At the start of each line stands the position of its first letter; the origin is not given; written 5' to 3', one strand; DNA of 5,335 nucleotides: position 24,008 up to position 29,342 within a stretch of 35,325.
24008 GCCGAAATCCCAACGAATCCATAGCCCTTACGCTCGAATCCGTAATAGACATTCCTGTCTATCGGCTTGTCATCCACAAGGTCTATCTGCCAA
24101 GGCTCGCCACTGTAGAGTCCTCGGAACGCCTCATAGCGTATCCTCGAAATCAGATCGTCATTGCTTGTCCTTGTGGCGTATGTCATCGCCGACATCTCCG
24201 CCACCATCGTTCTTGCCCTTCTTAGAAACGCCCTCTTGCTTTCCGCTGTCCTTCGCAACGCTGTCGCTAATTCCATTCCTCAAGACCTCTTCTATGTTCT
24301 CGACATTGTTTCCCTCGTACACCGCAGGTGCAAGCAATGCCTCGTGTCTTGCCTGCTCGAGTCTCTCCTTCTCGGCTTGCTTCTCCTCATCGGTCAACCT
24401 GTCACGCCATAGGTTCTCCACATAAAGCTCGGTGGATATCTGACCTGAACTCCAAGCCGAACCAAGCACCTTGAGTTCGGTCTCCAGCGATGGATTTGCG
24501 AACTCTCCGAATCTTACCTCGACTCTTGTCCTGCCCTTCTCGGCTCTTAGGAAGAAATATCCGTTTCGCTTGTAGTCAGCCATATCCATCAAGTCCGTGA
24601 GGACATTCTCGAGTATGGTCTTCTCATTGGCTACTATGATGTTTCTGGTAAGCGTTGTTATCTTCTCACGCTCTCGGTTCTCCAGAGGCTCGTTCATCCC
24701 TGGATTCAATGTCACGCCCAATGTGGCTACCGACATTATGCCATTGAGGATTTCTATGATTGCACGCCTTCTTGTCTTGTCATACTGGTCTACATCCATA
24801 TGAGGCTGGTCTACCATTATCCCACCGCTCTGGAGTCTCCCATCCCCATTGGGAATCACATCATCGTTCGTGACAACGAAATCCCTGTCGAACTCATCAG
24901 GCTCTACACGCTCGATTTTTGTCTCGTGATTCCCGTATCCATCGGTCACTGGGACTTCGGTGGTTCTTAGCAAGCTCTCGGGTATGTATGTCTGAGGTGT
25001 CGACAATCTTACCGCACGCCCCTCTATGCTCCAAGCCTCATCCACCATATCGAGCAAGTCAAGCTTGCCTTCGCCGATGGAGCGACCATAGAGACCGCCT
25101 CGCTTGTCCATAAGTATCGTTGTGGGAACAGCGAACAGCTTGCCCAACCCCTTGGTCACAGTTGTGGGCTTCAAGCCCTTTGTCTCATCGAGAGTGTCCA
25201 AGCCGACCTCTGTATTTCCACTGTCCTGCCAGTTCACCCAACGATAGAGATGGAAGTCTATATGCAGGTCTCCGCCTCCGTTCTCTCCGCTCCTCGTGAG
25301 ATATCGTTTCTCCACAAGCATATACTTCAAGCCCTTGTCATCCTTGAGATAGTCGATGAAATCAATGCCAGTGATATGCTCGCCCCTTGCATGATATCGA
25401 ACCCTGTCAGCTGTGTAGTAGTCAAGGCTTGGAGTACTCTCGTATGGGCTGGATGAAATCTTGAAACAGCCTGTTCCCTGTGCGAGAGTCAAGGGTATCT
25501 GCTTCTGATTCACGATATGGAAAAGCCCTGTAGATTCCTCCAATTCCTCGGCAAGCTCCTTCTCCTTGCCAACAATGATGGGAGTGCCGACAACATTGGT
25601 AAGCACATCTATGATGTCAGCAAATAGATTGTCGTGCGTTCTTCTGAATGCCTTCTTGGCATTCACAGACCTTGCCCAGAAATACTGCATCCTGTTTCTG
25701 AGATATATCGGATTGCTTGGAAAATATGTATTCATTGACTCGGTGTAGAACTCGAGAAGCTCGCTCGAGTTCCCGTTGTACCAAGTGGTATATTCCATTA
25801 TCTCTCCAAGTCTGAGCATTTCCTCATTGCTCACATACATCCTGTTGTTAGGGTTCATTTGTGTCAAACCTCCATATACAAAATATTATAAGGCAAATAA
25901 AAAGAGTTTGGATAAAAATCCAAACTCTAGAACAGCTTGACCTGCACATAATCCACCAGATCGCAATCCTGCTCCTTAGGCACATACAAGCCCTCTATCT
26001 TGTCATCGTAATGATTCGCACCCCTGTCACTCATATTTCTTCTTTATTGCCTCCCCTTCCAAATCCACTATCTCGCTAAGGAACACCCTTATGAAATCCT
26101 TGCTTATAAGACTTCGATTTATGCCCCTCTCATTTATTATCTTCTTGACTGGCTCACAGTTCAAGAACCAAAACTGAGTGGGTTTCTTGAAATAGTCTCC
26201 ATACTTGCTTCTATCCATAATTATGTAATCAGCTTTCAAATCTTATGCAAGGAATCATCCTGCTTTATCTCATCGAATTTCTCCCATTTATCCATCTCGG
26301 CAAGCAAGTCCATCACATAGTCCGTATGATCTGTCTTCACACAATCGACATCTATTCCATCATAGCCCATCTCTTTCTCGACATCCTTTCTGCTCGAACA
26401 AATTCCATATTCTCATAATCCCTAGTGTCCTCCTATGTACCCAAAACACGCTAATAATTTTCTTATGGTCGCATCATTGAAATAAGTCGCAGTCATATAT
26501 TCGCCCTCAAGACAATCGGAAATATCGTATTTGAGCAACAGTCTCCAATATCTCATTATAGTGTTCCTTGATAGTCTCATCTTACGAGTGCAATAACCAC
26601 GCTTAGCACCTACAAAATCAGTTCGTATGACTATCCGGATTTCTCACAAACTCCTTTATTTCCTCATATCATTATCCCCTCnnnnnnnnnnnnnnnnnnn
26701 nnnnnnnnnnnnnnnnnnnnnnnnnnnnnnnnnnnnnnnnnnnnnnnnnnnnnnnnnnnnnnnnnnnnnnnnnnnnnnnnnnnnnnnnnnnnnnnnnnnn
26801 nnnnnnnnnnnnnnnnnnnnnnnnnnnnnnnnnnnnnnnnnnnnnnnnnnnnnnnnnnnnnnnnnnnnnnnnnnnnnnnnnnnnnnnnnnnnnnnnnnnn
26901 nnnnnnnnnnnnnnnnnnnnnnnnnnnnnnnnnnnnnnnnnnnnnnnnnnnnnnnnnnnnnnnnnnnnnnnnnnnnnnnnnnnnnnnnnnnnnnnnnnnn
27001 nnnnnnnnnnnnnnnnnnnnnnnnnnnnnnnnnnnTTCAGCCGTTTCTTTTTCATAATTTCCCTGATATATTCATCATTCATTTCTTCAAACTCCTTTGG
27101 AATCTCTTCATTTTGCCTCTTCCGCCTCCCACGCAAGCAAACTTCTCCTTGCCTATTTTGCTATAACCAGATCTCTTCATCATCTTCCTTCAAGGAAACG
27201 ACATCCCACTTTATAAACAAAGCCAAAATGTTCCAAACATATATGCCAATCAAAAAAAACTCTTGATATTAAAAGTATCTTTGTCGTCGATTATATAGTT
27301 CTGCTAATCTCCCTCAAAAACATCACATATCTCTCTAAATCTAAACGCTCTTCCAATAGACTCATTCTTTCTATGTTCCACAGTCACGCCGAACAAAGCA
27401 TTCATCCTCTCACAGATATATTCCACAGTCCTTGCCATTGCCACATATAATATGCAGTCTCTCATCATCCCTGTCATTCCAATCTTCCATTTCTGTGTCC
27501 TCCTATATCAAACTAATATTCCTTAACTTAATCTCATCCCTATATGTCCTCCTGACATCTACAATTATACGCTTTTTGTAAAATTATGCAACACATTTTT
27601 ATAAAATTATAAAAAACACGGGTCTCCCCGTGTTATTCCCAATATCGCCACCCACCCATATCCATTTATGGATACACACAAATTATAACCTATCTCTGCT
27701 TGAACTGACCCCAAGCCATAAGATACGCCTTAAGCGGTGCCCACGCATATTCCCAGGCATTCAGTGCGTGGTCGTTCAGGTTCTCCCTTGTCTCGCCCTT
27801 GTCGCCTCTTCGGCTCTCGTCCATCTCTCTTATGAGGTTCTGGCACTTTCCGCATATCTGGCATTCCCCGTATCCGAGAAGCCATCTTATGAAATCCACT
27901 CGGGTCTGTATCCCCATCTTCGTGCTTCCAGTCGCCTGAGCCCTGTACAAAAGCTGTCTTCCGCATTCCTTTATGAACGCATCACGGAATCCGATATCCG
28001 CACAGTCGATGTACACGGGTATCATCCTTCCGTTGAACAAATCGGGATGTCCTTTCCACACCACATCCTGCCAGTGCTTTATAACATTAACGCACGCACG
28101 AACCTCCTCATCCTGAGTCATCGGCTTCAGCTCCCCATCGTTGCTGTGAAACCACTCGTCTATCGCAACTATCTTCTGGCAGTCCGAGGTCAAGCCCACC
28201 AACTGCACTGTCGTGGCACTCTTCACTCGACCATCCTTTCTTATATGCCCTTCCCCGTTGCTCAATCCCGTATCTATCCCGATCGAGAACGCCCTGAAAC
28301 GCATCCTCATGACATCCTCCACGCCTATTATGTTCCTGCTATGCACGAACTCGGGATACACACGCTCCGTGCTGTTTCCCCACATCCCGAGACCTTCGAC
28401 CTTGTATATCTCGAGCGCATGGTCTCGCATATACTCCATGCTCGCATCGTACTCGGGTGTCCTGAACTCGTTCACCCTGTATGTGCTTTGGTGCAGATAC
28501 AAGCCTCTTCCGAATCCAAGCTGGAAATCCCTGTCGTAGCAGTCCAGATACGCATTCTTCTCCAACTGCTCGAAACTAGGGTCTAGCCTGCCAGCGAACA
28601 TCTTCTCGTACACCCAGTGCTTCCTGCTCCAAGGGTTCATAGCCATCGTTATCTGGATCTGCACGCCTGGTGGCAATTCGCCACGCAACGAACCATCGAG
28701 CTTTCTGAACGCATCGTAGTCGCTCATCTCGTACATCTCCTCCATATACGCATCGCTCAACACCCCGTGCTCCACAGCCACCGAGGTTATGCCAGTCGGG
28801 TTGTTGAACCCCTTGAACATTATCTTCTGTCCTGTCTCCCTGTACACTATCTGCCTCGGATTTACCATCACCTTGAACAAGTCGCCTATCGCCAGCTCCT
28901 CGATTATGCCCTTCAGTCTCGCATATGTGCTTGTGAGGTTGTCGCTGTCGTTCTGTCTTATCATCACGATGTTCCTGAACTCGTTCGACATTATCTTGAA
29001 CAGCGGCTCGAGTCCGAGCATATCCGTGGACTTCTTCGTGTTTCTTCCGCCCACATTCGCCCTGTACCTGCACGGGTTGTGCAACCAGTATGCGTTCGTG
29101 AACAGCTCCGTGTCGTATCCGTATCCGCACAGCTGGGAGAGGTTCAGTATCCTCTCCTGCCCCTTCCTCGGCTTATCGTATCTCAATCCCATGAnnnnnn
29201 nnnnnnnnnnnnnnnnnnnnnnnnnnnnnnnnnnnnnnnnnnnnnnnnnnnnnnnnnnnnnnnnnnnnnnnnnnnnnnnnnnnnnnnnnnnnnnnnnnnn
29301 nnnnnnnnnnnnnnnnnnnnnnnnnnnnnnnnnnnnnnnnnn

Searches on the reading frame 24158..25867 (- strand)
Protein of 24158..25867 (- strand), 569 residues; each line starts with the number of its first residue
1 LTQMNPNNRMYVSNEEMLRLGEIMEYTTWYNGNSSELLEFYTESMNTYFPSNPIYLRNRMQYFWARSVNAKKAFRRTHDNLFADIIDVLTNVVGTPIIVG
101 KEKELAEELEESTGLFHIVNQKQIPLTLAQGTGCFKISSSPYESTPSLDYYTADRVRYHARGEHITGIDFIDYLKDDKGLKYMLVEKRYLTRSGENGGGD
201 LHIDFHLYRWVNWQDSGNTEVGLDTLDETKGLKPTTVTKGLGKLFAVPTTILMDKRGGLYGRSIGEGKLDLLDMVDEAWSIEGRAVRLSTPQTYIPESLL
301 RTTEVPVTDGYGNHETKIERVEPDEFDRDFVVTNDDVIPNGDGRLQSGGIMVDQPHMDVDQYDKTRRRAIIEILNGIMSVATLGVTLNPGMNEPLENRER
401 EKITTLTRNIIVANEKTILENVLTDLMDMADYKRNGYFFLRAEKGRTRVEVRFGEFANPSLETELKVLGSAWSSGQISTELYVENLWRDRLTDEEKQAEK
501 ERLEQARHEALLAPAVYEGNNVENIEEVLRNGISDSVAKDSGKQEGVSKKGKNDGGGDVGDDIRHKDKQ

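Call 8: search_protein_families(library=phrogs, proteins=[window:24158-25867:-], max_evalue=0.001)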
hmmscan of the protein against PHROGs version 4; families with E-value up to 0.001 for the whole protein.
window:24158-25867:- (569 aa): 1 family
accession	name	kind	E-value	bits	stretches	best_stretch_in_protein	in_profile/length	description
phrog_533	-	head and packaging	1.1e-33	117.5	1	21-509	33-480/495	portal protein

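Call 9: search_protein_families(library=pfam, proteins=[window:24158-25867:-], max_evalue=0.01)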
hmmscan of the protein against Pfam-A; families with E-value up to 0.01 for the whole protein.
window:24158-25867:- (569 aa): 0 families

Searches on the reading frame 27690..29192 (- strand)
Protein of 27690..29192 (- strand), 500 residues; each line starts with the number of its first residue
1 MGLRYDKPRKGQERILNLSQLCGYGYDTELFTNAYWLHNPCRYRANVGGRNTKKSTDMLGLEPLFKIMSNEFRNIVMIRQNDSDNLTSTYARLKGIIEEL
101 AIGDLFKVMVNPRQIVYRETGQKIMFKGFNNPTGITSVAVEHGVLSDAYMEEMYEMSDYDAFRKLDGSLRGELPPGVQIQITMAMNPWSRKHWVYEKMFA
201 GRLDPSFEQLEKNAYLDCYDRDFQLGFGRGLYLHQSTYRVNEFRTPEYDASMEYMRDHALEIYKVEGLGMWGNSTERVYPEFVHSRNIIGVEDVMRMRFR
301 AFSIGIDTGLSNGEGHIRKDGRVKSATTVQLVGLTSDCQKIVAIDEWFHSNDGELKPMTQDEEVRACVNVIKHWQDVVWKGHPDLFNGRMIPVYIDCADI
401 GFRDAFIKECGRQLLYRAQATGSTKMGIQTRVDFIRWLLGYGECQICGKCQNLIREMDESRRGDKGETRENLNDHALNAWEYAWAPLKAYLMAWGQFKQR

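Call 8: search_protein_families(library=phrogs, proteins=[window:27690-29192:-], max_evalue=0.001)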
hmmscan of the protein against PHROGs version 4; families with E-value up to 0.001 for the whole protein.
window:27690-29192:- (500 aa): 4 families
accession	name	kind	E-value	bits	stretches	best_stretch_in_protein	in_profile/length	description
phrog_3717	-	head and packaging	1.1e-37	131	1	39-201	21-178/277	terminase large subunit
phrog_2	-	head and packaging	1.6e-31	110.9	1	35-494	272-600/807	terminase large subunit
phrog_22023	-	unknown function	1.4e-07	32.9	0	231-293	50-112/153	-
phrog_8711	-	head and packaging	5e-07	30.7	1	38-106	22-89/89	terminase large subunit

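Call 9: search_protein_families(library=pfam, proteins=[window:27690-29192:-], max_evalue=0.01)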
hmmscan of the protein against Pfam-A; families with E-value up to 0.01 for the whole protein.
window:27690-29192:- (500 aa): 1 family
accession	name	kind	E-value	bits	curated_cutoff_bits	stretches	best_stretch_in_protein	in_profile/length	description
PF04466.19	Terminase_3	-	6.8e-33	114.3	23.2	1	43-269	4-200/201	Phage terminase large subunit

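Call 15: search_dna_similar(query=window:27690-29192:-, collection=phages, mode=protein, max_rows=30)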
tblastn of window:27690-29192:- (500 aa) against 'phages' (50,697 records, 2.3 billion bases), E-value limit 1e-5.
Records with a match: 395; places in all: 395; records where one place covers at least 80% of the query: 12.
Best place of each record, by identity: <60% 395.
By first word of the organism name: Streptococcus 112; Staphylococcus 73; Clostridium 55; Lactobacillus 17; Listeria 17; Bacteriophage 15; Vibrio 14; Bacillus 11; Brevibacillus 11; Enterococcus 9; and 30 more.
By host as written in the record: - 36; Clostridium sporogenes ATCC-15579 30; Staphylococcus aureus 15; Staphylococcus epidermidis 13; Clostridium perfringens 11; Brevibacillus laterosporus 11; Listeria monocytogenes 10; Vibrio breoganii 8; and 184 more.
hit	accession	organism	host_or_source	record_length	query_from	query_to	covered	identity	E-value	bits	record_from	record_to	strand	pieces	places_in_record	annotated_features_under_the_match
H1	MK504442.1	Lactobacillus phage 3-SAC12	Lactobacillus brevis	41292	11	492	96%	25.2%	3e-24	113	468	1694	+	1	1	terminase large subunit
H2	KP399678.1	Listeria phage vB_LmoS_293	Listeria monocytogenes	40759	48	482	87%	24.6%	4e-13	78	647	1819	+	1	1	terminase large subunit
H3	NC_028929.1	Listeria phage vB_LmoS_293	Listeria monocytogenes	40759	48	482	87%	24.6%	4e-13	78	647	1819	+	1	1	terminase large subunit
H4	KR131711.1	Fusobacterium phage Funu2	Fusobacterium nucleatum 7_1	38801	42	499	92%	23.1%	7e-13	77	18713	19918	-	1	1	terminase large subunit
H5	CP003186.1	Thermoanaerobacterium phage THSA-485A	Thermoanaerobacterium saccharolyticum ...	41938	29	483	91%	22.2%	7e-12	74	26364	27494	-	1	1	phage terminase, large subunit, PBSX family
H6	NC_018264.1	Thermoanaerobacterium phage THSA-485A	Thermoanaerobacterium saccharolyticum ...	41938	29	483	91%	22.2%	7e-12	74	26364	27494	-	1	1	terminase large subunit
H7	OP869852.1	Lacticaseibacillus phage R26.9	Lacticaseibacillus rhamnosus LMG 23551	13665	48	482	87%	23.2%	3e-10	69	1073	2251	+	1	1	hypothetical protein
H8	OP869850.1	Lacticaseibacillus phage R24.2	Lacticaseibacillus rhamnosus LMG 23327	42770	48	482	87%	23.2%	2e-9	66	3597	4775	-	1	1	hypothetical protein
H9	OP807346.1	Lacticaseibacillus phage R9.1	Lacticaseibacillus casei LMG 23550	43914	48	482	87%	23.2%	2e-9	66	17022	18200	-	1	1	hypothetical protein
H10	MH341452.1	Listeria phage PSU-VKH-LP040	Listeria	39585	48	462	83%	24.0%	2e-13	79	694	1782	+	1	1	terminase large subunit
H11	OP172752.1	Clostridium phage CB452P1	Clostridium butyricum BSC452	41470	48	483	87%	22.5%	2e-18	95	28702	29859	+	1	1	terminase large subunit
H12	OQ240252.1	Latilactobacillus phage TMW 1.591 P1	Latilactobacillus curvatus TMW 1.591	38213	88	482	79%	24.2%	1e-7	61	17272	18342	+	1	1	terminase large subunit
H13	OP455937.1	Latilactobacillus phage TMW 1.1393 P1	Latilactobacillus sakei TMW 1.1393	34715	48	454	81%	23.3%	1e-6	57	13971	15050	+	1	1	terminase large subunit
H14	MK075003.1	Staphylococcus phage phiSP44-1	canine skin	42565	7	312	61%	30.6%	6e-29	127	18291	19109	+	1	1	terminase large subunit | terminase small subunit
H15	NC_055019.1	Staphylococcus phage phiSP44-1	canine skin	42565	7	312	61%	30.6%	6e-29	127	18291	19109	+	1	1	terminase large subunit | terminase small subunit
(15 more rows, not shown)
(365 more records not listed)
